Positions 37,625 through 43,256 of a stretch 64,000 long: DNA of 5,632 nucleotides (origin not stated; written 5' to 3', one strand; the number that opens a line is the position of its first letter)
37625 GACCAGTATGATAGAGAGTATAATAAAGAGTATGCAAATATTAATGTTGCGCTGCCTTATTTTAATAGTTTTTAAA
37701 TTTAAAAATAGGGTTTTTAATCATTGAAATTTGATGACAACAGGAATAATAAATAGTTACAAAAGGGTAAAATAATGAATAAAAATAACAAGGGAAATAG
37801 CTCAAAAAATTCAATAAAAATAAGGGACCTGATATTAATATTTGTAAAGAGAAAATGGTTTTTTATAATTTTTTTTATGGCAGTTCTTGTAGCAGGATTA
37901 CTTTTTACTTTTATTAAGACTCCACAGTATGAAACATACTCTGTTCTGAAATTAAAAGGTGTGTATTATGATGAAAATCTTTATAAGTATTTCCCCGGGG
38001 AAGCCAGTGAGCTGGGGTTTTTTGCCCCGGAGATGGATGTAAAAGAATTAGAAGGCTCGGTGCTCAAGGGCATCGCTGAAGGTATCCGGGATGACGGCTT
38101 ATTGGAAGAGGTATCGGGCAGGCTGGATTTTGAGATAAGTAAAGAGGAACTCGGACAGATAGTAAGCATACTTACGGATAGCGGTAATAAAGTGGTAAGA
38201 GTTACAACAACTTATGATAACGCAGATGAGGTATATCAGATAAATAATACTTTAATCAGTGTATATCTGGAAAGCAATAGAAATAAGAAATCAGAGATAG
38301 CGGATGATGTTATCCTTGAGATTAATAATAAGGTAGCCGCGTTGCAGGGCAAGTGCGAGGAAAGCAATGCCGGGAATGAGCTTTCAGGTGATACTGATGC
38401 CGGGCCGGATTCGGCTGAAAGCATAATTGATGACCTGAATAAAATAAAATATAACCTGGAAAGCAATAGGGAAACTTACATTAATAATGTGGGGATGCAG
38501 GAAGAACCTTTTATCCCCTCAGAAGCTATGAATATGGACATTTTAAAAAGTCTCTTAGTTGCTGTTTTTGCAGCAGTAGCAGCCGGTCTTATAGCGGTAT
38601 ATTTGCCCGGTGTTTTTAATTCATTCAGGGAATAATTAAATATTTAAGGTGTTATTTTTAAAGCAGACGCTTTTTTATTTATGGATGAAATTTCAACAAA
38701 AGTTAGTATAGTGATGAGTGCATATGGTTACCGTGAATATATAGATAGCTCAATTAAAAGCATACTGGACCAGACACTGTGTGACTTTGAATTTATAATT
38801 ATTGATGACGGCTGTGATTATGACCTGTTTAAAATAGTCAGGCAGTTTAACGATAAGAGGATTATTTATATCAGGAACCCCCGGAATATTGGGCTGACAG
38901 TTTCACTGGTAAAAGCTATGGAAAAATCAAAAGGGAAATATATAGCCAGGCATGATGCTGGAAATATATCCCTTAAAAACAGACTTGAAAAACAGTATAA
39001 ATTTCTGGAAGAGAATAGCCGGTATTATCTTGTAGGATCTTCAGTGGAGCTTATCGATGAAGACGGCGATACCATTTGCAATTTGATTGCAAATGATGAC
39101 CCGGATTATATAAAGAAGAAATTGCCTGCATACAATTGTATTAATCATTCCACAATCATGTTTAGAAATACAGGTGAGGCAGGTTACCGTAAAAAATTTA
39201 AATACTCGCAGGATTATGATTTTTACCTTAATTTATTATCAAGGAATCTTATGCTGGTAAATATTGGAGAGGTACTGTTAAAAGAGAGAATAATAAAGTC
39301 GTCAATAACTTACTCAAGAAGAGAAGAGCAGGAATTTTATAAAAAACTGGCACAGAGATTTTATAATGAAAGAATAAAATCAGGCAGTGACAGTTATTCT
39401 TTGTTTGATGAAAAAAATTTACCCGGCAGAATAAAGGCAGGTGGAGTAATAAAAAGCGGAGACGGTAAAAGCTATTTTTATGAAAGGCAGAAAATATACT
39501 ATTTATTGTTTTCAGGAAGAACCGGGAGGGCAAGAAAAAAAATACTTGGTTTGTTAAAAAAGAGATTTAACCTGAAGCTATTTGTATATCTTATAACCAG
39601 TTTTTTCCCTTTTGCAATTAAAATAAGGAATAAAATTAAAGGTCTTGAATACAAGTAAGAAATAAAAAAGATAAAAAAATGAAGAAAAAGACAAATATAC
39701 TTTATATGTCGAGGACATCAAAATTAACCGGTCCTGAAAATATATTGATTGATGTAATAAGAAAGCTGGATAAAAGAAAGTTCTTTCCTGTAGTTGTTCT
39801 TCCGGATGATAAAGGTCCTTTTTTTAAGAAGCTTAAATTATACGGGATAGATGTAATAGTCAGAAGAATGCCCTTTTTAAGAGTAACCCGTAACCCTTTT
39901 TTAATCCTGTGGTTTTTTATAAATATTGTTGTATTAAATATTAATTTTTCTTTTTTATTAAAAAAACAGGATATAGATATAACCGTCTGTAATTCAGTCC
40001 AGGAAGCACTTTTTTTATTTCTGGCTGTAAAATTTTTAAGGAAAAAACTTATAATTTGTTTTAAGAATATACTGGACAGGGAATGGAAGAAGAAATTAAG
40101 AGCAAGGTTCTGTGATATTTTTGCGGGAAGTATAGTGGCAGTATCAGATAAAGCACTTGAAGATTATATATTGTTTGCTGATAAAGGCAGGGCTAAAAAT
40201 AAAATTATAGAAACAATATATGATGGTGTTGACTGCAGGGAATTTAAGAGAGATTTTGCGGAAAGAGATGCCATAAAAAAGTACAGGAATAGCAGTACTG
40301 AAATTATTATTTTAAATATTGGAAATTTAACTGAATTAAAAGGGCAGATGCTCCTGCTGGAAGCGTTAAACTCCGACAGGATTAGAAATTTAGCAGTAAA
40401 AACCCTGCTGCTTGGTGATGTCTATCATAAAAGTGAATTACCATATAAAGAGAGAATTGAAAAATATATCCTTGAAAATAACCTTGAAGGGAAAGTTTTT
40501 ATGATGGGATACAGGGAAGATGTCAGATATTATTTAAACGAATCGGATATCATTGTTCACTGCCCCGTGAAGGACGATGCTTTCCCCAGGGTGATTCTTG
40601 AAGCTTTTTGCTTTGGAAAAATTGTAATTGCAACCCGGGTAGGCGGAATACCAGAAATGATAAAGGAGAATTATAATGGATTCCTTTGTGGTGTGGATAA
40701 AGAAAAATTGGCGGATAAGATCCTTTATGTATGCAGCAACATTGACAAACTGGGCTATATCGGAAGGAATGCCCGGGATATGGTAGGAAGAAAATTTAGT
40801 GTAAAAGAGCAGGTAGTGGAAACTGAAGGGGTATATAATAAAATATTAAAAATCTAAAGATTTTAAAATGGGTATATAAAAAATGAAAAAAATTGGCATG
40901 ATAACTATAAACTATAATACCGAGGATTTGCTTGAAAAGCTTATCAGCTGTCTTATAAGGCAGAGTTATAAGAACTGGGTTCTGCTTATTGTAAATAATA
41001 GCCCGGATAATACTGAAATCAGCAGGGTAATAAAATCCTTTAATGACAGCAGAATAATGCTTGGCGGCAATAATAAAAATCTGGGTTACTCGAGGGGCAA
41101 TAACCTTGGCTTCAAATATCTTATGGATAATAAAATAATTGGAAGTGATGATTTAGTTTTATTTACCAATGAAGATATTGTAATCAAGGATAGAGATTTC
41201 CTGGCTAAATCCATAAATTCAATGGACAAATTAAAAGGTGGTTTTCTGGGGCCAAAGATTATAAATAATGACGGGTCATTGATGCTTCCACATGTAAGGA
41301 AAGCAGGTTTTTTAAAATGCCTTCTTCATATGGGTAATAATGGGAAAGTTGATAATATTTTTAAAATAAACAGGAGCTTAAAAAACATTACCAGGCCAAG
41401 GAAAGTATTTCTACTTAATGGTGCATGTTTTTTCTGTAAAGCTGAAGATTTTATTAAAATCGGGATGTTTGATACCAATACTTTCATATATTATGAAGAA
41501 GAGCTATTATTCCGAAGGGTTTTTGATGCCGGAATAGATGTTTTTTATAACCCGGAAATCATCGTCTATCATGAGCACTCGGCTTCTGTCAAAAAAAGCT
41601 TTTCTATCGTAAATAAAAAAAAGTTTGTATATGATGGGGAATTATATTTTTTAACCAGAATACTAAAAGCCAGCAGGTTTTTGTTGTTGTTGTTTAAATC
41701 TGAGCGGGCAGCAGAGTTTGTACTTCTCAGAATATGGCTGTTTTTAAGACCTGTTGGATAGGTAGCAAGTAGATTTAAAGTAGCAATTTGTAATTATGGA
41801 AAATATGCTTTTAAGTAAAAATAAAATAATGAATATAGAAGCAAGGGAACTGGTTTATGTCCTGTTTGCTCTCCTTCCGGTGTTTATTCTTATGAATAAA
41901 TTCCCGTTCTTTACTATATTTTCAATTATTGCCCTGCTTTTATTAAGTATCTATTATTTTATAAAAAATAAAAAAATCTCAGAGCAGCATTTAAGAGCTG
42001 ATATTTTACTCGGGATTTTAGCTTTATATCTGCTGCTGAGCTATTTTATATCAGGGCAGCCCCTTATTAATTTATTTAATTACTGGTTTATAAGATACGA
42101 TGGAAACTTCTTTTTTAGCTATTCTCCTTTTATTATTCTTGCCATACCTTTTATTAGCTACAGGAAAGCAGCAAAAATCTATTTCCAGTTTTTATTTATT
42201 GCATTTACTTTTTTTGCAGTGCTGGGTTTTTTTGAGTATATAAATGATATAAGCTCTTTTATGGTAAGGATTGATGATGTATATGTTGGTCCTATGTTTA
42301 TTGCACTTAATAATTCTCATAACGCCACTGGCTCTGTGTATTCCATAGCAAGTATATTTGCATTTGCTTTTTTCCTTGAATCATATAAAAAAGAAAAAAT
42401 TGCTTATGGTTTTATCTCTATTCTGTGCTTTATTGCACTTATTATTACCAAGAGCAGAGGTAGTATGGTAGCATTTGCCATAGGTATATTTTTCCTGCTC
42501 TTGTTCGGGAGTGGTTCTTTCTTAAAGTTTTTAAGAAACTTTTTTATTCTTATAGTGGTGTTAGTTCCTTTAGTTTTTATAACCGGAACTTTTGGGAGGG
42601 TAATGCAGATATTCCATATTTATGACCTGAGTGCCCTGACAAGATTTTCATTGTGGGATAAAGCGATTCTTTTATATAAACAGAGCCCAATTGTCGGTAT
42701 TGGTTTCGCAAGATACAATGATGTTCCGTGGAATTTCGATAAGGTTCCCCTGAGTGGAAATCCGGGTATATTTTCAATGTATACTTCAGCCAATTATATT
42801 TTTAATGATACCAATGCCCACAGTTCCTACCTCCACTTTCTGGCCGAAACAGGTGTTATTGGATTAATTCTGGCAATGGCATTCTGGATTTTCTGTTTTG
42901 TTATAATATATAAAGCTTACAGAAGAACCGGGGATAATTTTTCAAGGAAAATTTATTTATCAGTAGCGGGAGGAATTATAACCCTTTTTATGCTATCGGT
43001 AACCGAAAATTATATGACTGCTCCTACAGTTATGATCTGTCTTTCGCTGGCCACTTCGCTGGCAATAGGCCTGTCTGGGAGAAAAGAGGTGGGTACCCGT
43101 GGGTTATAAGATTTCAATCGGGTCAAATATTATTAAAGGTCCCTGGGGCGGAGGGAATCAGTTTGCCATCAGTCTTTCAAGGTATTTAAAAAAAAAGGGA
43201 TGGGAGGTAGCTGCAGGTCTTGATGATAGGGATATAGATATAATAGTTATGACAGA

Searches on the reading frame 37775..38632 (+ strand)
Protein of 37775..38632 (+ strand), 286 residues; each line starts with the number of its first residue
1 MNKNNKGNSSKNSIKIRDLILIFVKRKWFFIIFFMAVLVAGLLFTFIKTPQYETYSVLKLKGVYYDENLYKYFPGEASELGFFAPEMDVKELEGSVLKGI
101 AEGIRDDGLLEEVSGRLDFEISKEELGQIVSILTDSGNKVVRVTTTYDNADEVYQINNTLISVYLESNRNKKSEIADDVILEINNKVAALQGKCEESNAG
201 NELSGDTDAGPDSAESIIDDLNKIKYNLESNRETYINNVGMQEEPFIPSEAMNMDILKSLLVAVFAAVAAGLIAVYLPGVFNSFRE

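Call 21: search_protein_families(library=pfam, proteins=[window:37775-38632:+], max_evalue=0.001)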
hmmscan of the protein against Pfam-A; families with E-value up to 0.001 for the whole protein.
window:37775-38632:+ (286 aa): 1 family
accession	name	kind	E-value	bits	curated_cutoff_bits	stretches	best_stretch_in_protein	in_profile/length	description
PF02706.20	Wzz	-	1e-05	26.2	25.5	1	13-58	2-47/91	Chain length determinant protein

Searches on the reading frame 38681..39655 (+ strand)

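Call 21: search_protein_families(library=pfam, proteins=[window:38681-39655:+], max_evalue=0.001)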
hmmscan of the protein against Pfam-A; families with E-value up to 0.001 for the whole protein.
window:38681-39655:+ (325 aa): 2 families
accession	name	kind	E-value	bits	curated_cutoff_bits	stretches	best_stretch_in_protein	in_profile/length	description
PF00535.33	Glycos_transf_2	-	2.5e-21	76.8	23.3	1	9-130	1-124/168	Glycosyl transferase family 2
PF13641.12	Glyco_tranf_2_3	-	9.8e-06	26.2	27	1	8-137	3-136/230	Glycosyltransferase like family 2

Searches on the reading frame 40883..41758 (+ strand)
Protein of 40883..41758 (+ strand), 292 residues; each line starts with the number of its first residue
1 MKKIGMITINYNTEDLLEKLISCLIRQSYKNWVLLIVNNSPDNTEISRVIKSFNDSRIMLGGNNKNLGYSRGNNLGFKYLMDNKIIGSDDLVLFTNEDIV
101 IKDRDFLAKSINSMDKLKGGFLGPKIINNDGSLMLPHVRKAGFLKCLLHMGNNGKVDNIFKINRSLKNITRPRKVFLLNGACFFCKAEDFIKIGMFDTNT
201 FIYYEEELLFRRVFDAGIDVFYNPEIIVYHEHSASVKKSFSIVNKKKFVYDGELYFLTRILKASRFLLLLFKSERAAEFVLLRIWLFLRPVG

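Call 21: search_protein_families(library=pfam, proteins=[window:40883-41758:+], max_evalue=0.001)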
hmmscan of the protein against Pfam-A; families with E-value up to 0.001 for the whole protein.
window:40883-41758:+ (292 aa): 1 family
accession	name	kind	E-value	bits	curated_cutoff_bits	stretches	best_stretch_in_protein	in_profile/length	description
PF00535.33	Glycos_transf_2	-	1.7e-08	35.1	23.3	1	7-190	3-164/168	Glycosyl transferase family 2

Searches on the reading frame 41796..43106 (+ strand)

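Call 21: search_protein_families(library=pfam, proteins=[window:41796-43106:+], max_evalue=0.001)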
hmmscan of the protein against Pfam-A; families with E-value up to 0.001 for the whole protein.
window:41796-43106:+ (437 aa): 1 family
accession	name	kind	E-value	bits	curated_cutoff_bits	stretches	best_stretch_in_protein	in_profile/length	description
PF04932.20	Wzy_C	-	4.3e-18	66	31.7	1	207-360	2-148/149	O-Antigen ligase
